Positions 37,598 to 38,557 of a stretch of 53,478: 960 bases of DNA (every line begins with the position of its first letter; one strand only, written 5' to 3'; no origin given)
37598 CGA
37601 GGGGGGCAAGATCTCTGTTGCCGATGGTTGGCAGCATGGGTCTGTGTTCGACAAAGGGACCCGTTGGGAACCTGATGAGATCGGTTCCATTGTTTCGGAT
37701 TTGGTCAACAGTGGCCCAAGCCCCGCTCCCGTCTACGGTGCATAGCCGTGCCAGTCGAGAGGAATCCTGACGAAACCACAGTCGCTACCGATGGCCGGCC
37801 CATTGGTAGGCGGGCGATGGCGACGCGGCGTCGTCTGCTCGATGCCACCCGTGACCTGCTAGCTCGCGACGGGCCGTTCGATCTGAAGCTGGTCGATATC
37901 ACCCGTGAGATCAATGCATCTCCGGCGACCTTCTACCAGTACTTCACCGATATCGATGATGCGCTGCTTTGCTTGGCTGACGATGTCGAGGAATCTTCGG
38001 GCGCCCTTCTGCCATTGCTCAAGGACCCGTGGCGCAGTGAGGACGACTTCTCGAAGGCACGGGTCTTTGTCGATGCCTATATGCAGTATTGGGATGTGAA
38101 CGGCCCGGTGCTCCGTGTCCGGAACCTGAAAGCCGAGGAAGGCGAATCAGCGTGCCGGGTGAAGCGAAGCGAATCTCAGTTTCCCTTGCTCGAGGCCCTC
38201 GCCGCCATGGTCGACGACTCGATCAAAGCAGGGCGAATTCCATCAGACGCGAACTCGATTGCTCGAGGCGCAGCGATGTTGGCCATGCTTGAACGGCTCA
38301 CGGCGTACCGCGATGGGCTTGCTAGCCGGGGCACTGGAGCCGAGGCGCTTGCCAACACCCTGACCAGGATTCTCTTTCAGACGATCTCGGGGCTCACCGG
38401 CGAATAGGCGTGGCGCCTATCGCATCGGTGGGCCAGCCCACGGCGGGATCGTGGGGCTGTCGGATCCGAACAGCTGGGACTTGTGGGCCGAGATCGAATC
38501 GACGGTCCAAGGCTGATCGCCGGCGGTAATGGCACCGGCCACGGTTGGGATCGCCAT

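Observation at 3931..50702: A 17-bp dyad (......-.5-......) occupies every promoter gap across ~47 kb: one very large putative regulon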

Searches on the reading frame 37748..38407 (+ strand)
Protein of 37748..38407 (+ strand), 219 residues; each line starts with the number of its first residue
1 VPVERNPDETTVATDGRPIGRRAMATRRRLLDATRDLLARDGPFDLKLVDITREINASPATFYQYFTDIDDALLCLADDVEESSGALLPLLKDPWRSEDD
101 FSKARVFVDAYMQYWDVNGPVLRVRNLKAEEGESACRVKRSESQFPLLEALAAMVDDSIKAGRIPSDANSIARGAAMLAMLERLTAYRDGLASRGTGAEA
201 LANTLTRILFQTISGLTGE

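Call 10: search_protein_families(library=pfam, proteins=[window:37748-38407:+])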
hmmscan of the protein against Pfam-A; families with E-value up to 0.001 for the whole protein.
window:37748-38407:+ (219 aa): 2 families
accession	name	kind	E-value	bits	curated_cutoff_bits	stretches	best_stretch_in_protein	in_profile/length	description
PF19352.4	TetR_C_38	-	5.1e-12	46.5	23.9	1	94-215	9-130/135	Tetracyclin repressor-like, C-terminal domain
PF00440.29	TetR_N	-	1e-05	25.7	24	1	30-70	1-41/47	Bacterial regulatory proteins, tetR family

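Call 14: search_solved_structures(query=window:37748-38404:+, max_evalue=0.01, show_alignments=2)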
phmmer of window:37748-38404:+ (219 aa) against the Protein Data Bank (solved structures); distinct sequences matched with E-value up to 0.01: 16.
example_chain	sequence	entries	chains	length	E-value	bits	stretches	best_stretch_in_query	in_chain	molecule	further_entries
3aqs_A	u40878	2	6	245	4.7e-09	39.6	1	5-89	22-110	Bacterial regulatory proteins, tetR family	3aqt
3lsj_A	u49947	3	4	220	1.5e-05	28.1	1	19-92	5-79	DesT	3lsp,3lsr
3s5r_A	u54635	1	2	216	0.0001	25.4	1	25-213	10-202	Transcriptional regulator TetR family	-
3qpl_A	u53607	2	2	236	0.0015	21.6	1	16-127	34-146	HTH-type transcriptional regulator EthR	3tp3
3qkx_A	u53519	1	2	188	0.0022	21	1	28-115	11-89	Uncharacterized HTH-type transcriptional regulator HI_0893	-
4ich_A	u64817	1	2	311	0.0025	20.9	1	12-74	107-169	Transcriptional regulator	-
2hyt_A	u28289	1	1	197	0.0025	20.9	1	25-177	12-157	TetR-family transcriptional regulator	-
6hnz_A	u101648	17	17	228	0.0036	20.4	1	16-125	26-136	HTH-type transcriptional regulator EthR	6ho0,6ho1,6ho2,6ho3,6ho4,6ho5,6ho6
1t56_A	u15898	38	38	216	0.004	20.2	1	16-126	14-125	EthR repressor | HTH-type transcriptional regulator EthR | TetR-family transcriptional regulatory repressor protein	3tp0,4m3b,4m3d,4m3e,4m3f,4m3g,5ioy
1u9n_A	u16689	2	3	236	0.0041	20.2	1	16-125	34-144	Transcriptional repressor EthR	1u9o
3g1m_A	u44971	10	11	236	0.0041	20.2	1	16-125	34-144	TRANSCRIPTIONAL REGULATORY REPRESSOR PROTEIN (TETR-FAMILY) ETHR | HTH-type transcriptional regulator EthR | Transcriptional regulatory repressor protein (TETR-f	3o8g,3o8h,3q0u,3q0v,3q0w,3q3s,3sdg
3g7r_A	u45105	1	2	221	0.0041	20.2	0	21-85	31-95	Putative transcriptional regulator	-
5eyr_A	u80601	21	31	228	0.0041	20.2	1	16-125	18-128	HTH-type transcriptional regulator EthR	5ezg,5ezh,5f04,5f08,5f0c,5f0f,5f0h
3g1o_A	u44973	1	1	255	0.0051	19.9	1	16-125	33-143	TRANSCRIPTIONAL REGULATORY REPRESSOR PROTEIN (TETR-FAMILY) ETHR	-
3g1l_A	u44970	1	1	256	0.0052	19.9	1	16-125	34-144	TRANSCRIPTIONAL REGULATORY REPRESSOR PROTEIN (TETR-FAMILY) ETHR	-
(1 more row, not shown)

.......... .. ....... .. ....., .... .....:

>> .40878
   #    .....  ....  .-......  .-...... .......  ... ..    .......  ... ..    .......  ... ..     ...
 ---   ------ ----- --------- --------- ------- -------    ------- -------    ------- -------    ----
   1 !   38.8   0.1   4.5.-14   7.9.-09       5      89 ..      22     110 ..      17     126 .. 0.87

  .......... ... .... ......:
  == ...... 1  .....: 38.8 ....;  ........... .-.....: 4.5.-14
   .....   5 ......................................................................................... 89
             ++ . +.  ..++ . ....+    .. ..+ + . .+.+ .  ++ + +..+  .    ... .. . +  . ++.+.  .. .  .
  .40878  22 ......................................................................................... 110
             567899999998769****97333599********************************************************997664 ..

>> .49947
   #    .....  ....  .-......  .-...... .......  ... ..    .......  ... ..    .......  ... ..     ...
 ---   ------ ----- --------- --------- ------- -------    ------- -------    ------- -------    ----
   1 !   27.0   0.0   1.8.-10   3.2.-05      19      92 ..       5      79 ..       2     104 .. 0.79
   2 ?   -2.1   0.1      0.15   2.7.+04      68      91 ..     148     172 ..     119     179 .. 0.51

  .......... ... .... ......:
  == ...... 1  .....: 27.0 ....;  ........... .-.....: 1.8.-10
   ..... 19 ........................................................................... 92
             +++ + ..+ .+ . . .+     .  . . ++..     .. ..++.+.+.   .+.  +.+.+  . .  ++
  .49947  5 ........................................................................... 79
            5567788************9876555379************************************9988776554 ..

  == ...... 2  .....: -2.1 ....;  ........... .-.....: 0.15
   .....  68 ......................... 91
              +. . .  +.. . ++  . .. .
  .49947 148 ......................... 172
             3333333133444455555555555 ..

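Call 15: find_homologous_proteins(query=window:37748-38404:+)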
Query window:37748-38404:+ (219 aa): 358 proteins with E <= 0.001 among 2459 candidates; the best 120 are listed.
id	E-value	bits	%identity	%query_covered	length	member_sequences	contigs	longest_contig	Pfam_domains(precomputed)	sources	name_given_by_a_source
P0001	1.9e-118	412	98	89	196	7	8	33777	PF19352.5,PF00440.30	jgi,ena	jgi:AcrR family transcriptional regulator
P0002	1.2e-106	373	90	89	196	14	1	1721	PF19352.5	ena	-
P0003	6.7e-92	325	71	98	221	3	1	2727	PF19352.5,PF00440.30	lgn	-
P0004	1.2e-89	318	69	100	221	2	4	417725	PF19352.5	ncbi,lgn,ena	-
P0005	9.2e-85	302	69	95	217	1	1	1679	PF19352.5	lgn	-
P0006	5.2e-81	289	66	94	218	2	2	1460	PF19352.5,PF00440.30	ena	-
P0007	7.6e-81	289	66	94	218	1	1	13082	PF19352.5,PF00440.30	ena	-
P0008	1.3e-76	275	65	94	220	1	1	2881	PF19352.5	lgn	-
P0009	1.8e-76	275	63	94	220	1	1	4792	PF19352.5,PF00440.30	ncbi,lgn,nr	ncbi:MAG: TetR family transcriptional regulator [Acidimicrobiia bacterium]|nr:TetR family transcript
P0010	1.3e-75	272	64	94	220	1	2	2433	PF19352.5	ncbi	-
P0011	7.7e-74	266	61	95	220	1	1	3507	PF19352.5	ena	-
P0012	1.3e-73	265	62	95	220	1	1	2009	PF19352.5,PF00440.30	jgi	-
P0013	3.3e-73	264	63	94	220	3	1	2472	PF19352.5,PF00440.30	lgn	-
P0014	5.4e-73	263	64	93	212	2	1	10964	PF19352.5,PF00440.30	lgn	-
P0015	2.6e-72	261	61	95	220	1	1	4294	PF19352.5,PF00440.30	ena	-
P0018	4.3e-70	254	58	95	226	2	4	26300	PF19352.5,PF00440.30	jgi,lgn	jgi:AcrR family transcriptional regulator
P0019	7.4e-70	253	61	93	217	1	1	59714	PF19352.5,PF00440.30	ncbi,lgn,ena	-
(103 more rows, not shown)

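Call 20: find_encoding_contigs(protein=P0001, flank=10000, max_places=6)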
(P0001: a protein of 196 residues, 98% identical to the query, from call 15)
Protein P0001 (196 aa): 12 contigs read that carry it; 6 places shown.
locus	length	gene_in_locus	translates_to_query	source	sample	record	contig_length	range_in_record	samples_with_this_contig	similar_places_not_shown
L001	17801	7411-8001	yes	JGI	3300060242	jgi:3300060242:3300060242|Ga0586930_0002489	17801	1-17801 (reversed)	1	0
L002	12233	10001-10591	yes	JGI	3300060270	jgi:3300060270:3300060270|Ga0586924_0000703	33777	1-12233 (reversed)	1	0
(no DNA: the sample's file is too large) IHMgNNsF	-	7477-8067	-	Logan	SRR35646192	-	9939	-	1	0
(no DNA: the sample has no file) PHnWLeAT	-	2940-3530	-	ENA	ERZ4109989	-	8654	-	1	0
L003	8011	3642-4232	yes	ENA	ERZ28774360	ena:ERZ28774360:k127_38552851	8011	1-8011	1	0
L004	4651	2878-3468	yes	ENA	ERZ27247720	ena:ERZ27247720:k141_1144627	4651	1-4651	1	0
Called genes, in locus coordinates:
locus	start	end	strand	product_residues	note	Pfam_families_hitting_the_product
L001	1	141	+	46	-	?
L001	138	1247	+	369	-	PF08240:ADH_N, PF00107:ADH_zinc_N, PF13602:ADH_zinc_N_2 (weak)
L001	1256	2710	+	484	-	PF00501:AMP-binding, PF13193:AMP-binding_C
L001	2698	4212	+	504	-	PF00501:AMP-binding, PF13193:AMP-binding_C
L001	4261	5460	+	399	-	PF02771:Acyl-CoA_dh_N, PF02770:Acyl-CoA_dh_M, PF00441:Acyl-CoA_dh_1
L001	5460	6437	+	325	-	PF02771:Acyl-CoA_dh_N (weak), PF00441:Acyl-CoA_dh_1, PF08028:Acyl-CoA_dh_2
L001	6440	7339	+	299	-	PF00106:adh_short, PF08659:KR, PF13561:adh_short_C2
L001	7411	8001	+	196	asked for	PF00440:TetR_N (weak), PF19352:TetR_C_38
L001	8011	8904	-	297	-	PF00106:adh_short, PF08659:KR, PF13561:adh_short_C2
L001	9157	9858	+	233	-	PF00296:Bac_luciferase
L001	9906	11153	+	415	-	PF04909:Amidohydro_2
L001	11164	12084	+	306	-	PF04199:Cyclase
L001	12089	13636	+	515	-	PF00501:AMP-binding, PF13193:AMP-binding_C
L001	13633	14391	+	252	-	PF23441:SDR, PF00106:adh_short, PF08659:KR, PF13561:adh_short_C2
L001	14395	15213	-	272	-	PF00378:ECH_1, PF16113:ECH_2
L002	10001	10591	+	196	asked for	PF00440:TetR_N (weak), PF19352:TetR_C_38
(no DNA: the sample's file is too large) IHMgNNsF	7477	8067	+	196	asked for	PF00440:TetR_N (weak), PF19352:TetR_C_38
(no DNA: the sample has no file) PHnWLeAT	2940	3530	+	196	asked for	PF00440:TetR_N (weak), PF19352:TetR_C_38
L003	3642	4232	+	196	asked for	PF00440:TetR_N (weak), PF19352:TetR_C_38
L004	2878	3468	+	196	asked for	PF00440:TetR_N (weak), PF19352:TetR_C_38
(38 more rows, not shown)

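Call 21: find_encoding_contigs(protein=P0004, flank=10000, max_places=3)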
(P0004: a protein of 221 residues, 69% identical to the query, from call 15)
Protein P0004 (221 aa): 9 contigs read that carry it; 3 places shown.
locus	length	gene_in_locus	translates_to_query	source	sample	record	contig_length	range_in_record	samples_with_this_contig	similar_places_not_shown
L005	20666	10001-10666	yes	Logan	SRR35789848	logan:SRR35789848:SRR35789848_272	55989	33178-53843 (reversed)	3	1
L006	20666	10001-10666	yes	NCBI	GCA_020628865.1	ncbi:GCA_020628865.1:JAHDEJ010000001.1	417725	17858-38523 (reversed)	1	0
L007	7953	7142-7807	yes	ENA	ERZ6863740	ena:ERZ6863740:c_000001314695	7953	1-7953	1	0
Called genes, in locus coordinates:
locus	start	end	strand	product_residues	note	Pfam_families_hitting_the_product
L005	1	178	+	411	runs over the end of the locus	PF04909:Amidohydro_2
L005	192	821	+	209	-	PF20408:Abhydrolase_11 (weak)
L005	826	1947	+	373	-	-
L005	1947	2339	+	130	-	PF14539:DUF4442, PF13622:4HBT_3, PF20789:4HBT_3C (weak), PF03061:4HBT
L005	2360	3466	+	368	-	PF08240:ADH_N, PF00107:ADH_zinc_N, PF13602:ADH_zinc_N_2 (weak)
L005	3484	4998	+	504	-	PF00501:AMP-binding, PF13193:AMP-binding_C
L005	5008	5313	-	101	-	PF07883:Cupin_2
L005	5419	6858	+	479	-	-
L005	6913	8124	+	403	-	PF02771:Acyl-CoA_dh_N, PF02770:Acyl-CoA_dh_M, PF00441:Acyl-CoA_dh_1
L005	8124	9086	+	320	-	PF02771:Acyl-CoA_dh_N (weak), PF00441:Acyl-CoA_dh_1, PF08028:Acyl-CoA_dh_2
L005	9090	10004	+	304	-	PF00106:adh_short, PF08659:KR, PF13561:adh_short_C2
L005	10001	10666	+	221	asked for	PF19352:TetR_C_38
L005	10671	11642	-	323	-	-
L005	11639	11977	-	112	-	PF03551:PadR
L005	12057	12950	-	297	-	PF00106:adh_short, PF08659:KR, PF13561:adh_short_C2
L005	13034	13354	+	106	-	PF03831:YjdM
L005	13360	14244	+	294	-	PF00296:Bac_luciferase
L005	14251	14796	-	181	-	-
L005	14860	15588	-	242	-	PF01636:APH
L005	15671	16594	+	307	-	PF04199:Cyclase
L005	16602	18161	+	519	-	PF00501:AMP-binding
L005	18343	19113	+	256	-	PF00106:adh_short, PF08659:KR, PF13561:adh_short_C2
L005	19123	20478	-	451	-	PF00753:Lactamase_B, PF14863:Alkyl_sulf_dimr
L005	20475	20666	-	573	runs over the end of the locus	PF07969:Amidohydro_3, PF01979:Amidohydro_1 (weak)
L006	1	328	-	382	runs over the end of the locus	PF00108:Thiolase_N, PF22691:Thiolase_C_1 (faint), PF02803:Thiolase_C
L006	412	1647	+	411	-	PF04909:Amidohydro_2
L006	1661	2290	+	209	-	PF20408:Abhydrolase_11 (weak)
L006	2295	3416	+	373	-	-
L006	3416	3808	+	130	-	PF14539:DUF4442, PF13622:4HBT_3, PF20789:4HBT_3C (weak), PF03061:4HBT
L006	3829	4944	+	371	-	PF08240:ADH_N, PF00107:ADH_zinc_N, PF13602:ADH_zinc_N_2 (weak)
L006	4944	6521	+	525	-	PF00501:AMP-binding, PF13193:AMP-binding_C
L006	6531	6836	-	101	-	PF07883:Cupin_2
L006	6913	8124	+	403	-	PF02771:Acyl-CoA_dh_N, PF02770:Acyl-CoA_dh_M, PF00441:Acyl-CoA_dh_1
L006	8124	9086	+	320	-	PF02771:Acyl-CoA_dh_N (weak), PF00441:Acyl-CoA_dh_1, PF08028:Acyl-CoA_dh_2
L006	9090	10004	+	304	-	PF00106:adh_short, PF08659:KR, PF13561:adh_short_C2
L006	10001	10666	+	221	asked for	PF19352:TetR_C_38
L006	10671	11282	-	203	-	-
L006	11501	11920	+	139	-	-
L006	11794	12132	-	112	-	PF03551:PadR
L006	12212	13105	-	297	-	PF00106:adh_short, PF08659:KR, PF13561:adh_short_C2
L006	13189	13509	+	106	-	PF03831:YjdM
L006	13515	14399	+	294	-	PF00296:Bac_luciferase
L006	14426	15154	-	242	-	PF01636:APH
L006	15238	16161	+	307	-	PF04199:Cyclase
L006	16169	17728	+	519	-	PF00501:AMP-binding, PF13193:AMP-binding_C (faint)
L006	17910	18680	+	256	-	PF00106:adh_short, PF08659:KR, PF13561:adh_short_C2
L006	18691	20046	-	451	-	PF00753:Lactamase_B, PF14863:Alkyl_sulf_dimr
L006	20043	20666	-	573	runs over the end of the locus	PF07969:Amidohydro_3, PF01979:Amidohydro_1 (weak)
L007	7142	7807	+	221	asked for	PF19352:TetR_C_38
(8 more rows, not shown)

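Call 22: find_encoding_contigs(protein=P0019, flank=10000, max_places=3)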
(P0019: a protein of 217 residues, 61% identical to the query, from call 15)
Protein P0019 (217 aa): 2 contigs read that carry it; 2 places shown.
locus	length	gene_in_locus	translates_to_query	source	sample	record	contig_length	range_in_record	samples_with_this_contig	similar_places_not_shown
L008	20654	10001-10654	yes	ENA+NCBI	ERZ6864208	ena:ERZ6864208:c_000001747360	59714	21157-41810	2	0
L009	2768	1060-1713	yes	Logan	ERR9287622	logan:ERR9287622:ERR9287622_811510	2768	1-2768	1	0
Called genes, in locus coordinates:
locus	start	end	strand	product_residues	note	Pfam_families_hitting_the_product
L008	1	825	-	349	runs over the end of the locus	PF12840:HTH_20, PF01022:HTH_5, PF12802:MarR_2, PF01209:Ubie_methyltran, PF13489:Methyltransf_23, PF13847:Methyltransf_31, PF08241:Methyltransf_11, PF08242:Methyltransf_12, +1 more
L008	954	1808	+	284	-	PF00892:EamA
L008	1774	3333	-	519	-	PF00282:Pyridoxal_deC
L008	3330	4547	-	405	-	PF01041:DegT_DnrJ_EryC1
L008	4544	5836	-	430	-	PF00815:Histidinol_dh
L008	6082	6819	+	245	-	-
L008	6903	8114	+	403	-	PF02771:Acyl-CoA_dh_N, PF02770:Acyl-CoA_dh_M, PF00441:Acyl-CoA_dh_1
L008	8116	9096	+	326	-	PF00441:Acyl-CoA_dh_1, PF08028:Acyl-CoA_dh_2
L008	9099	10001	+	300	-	PF00106:adh_short, PF08659:KR, PF13561:adh_short_C2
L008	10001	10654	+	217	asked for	PF00440:TetR_N, PF19352:TetR_C_38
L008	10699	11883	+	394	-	PF04909:Amidohydro_2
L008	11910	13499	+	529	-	PF00501:AMP-binding, PF13193:AMP-binding_C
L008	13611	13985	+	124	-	-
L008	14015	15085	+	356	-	PF00491:Arginase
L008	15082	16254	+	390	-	PF00155:Aminotran_1_2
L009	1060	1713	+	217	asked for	PF00440:TetR_N, PF19352:TetR_C_38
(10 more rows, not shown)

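Call 23: find_encoding_contigs(protein=P0018, flank=10000, max_places=3)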
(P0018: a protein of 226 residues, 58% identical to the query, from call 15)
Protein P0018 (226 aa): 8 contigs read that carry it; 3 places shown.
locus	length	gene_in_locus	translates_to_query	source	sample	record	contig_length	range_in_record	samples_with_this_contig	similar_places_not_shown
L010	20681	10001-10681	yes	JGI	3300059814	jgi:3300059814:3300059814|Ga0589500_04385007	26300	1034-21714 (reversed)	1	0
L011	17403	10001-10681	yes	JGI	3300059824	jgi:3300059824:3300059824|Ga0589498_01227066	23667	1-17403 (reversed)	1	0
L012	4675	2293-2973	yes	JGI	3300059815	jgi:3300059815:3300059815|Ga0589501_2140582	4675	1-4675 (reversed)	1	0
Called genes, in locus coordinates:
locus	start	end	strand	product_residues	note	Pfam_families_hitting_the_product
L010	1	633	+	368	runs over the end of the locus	PF08240:ADH_N, PF16912:Glu_dehyd_C (faint), PF00107:ADH_zinc_N, PF13602:ADH_zinc_N_2 (weak)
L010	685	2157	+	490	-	PF00501:AMP-binding, PF13193:AMP-binding_C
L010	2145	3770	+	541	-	PF00501:AMP-binding, PF13193:AMP-binding_C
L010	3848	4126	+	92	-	PF02604:PhdYeFM_antitox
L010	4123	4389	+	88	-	PF05016:ParE_toxin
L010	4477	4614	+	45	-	-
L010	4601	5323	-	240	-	PF19583:ODP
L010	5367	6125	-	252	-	PF11716:MDMPI_N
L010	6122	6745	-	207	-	PF00440:TetR_N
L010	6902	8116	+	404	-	PF02771:Acyl-CoA_dh_N, PF02770:Acyl-CoA_dh_M, PF00441:Acyl-CoA_dh_1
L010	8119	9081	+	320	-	PF02771:Acyl-CoA_dh_N (faint), PF00441:Acyl-CoA_dh_1, PF08028:Acyl-CoA_dh_2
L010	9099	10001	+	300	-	PF00106:adh_short, PF08659:KR, PF13561:adh_short_C2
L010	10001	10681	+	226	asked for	PF00440:TetR_N (faint), PF19352:TetR_C_38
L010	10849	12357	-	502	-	-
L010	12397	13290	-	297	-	PF00106:adh_short, PF08659:KR, PF13561:adh_short_C2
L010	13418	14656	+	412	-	PF04909:Amidohydro_2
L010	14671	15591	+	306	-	PF04199:Cyclase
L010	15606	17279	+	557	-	PF00501:AMP-binding, PF13193:AMP-binding_C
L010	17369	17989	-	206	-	PF00857:Isochorismatase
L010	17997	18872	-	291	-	PF00378:ECH_1, PF16113:ECH_2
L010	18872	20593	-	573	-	PF07969:Amidohydro_3, PF01979:Amidohydro_1 (weak)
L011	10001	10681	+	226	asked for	PF00440:TetR_N (faint), PF19352:TetR_C_38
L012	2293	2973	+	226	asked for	PF00440:TetR_N (faint), PF19352:TetR_C_38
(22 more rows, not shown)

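Call 27: search_protein_families(library=ncbifam, proteins=[window:37748-38407:+], max_evalue=0.00001)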
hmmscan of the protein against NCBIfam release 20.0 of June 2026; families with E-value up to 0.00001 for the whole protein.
window:37748-38407:+ (219 aa): 1 family
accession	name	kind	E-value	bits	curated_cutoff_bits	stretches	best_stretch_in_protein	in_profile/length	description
NF008402.0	PRK11202.1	equivalog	4.1e-08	33.2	151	1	25-135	11-119/211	HTH-type transcriptional repressor FabR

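Call 32: find_related_loci(query=A1, collection=genome_contigs, flank=10000)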
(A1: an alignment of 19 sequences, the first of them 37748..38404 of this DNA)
Query A1 (219 aa) in genome_contigs; peptide patterns used: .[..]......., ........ (x = any residue, [..] = any of these).
600 stretches matched a pattern (row limit reached: there are more); 590 encode a relative of the query (tblastn E <= 1e-3); the best 80 are kept; 80 distinct loci.
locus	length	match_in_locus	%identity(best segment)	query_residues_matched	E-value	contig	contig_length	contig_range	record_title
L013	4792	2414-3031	63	11-216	3e-78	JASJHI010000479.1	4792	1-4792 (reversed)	MAG: Acidimicrobiia bacterium isolate ArS5.bin.17 ArvSed_k141_1376522, whole genome shotgun sequence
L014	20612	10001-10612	61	12-215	2e-76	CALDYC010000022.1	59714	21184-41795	MAG: uncultured Acidimicrobiales bacterium isolate R2_Bin_METABAT__11_1 genome assembly, contig: c_000001747360, whole g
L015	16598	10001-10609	49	13-215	2e-59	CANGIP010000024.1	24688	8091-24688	MAG: Actinobacteria bacterium isolate Jr-28jun17-93 genome assembly, contig: Jr-28jun17-C2831, whole genome shotgun sequ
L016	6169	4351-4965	48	11-215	1e-58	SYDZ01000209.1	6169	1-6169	MAG: Actinomycetota bacterium isolate F1-60-MAGs025 F1-60__c461168, whole genome shotgun sequence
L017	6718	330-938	46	13-215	3e-56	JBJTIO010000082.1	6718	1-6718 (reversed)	MAG: Actinomycetota bacterium isolate samp_4312_semibin_266 samp_4312_545333, whole genome shotgun sequence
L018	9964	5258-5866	47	13-215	3e-55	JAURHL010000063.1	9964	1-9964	MAG: Acidimicrobiales bacterium isolate SFB_649D_50_51 NODE_63_length_9964_cov_2.352382, whole genome shotgun sequence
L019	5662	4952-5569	52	11-216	4e-54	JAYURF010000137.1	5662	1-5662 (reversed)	MAG: Acidimicrobiales bacterium isolate GL116_DN_concoct_43_sub GL116_DN_concoct_43_sub_136, whole genome shotgun sequen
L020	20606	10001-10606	51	13-214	2e-53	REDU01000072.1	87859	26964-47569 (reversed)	MAG: Ilumatobacter sp. isolate GEM2.Bin45 NODE_130_length_87859_cov_23.7657, whole genome shotgun sequence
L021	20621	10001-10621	47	10-216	3e-53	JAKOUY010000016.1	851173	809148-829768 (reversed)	MAG: Actinomycetes bacterium isolate JPNG_maxbin.022 k201_145731, whole genome shotgun sequence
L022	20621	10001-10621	48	11-217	2e-55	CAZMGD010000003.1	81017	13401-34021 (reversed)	MAG TPA_asm: uncultured Ilumatobacteraceae bacterium isolate SRP344714_co2_38 genome assembly, contig: NODE_634_length_8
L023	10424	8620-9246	43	7-215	4e-52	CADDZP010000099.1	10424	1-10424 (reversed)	Actinobacteria bacterium isolate 24 genome assembly, contig: NODE_4750_length_10424_cov_5.456832, whole genome shotgun s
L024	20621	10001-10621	44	9-215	1e-51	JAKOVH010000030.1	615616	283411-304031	MAG: Actinomycetes bacterium isolate JPNG_maxbin.048 k201_128618, whole genome shotgun sequence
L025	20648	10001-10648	44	4-215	2e-51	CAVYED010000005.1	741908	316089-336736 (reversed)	MAG: uncultured Iamiaceae bacterium isolate MFD03804.bin.2.14 genome assembly, contig: contig_40248, whole genome shotgu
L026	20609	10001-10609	45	13-215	5e-51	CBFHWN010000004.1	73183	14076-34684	MAG: uncultured Ilumatobacteraceae bacterium isolate Co_bin_148_strict genome assembly, contig: Co_bin_148_strict_c4, wh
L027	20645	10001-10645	43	1-215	1e-50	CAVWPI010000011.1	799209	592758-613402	MAG: uncultured Actinomycetes bacterium isolate MFD05442.bin.2.40 genome assembly, contig: contig_27955, whole genome sh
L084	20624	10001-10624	36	9-215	6e-38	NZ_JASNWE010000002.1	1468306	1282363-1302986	Actinomadura xylanilytica strain KACC 20219 contig2, whole genome shotgun sequence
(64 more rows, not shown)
